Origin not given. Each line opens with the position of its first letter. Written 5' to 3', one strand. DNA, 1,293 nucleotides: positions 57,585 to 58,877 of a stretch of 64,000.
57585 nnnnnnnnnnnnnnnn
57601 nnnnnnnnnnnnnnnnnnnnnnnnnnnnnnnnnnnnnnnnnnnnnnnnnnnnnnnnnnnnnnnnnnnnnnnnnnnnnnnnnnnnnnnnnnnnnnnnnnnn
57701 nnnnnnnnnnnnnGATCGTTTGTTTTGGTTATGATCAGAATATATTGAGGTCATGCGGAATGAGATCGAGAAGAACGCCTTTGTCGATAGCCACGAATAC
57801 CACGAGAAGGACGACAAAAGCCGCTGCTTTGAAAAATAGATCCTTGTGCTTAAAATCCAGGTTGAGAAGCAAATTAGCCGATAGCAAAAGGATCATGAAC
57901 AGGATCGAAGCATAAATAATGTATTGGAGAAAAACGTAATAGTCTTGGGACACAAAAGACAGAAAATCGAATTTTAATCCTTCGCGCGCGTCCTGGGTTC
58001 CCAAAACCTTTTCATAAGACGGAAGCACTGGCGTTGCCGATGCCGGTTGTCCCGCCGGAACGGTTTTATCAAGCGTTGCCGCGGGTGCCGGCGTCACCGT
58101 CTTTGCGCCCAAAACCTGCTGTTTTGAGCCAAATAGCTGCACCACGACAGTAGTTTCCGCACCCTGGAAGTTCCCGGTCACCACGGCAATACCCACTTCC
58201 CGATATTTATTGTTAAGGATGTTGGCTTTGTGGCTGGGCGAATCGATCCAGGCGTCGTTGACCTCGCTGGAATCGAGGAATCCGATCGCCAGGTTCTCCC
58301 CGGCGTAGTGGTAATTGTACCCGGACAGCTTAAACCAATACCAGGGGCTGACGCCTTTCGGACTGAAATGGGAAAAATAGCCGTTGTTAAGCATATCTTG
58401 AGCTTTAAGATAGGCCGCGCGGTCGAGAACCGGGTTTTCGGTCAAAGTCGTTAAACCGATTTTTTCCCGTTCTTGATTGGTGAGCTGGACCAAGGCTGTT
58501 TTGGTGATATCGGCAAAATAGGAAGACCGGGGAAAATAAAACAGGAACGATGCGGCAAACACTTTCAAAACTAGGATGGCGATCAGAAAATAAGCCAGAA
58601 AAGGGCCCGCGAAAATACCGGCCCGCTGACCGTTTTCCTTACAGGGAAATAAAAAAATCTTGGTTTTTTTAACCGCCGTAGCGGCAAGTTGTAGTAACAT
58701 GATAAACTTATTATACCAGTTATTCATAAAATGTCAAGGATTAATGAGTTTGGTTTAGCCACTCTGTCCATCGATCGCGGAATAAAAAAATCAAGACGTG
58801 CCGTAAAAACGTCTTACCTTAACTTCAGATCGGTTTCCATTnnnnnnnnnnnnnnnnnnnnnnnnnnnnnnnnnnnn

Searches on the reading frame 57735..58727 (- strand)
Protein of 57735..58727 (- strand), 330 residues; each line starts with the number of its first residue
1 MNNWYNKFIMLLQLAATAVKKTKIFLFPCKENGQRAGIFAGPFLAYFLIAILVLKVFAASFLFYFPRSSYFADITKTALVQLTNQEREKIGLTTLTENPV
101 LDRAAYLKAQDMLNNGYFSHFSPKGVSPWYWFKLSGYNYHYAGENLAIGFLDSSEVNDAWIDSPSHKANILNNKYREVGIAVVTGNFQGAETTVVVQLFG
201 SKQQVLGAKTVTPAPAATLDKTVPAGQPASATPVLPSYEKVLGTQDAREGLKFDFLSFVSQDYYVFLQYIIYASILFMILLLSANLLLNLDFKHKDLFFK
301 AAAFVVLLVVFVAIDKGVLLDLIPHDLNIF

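Call 10: search_protein_families(library=pfam, proteins=[window:57735-58727:-], max_evalue=0.001)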
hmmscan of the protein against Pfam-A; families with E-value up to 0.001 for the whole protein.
window:57735-58727:- (330 aa): 1 family
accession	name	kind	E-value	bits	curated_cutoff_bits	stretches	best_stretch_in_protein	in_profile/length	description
PF00188.32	CAP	-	2.4e-14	54.6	21.1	1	81-198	2-116/117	Cysteine-rich secretory protein family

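Call 22: search_protein_families(library=ncbifam, proteins=[window:57735-58727:-], max_evalue=0.01)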
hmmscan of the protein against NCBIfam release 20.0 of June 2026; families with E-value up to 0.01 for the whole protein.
window:57735-58727:- (330 aa): 2 families
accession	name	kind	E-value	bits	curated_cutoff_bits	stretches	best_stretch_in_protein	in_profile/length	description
TIGR02909.1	spore_YkwD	subfamily_domain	8e-32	109.8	171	1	77-199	6-125/127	uncharacterized protein, YkwD family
NF052539.1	DivAsocLipDalA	equivalog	1.4e-12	47.8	200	1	76-183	48-155/169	divisome-associated lipoprotein DalA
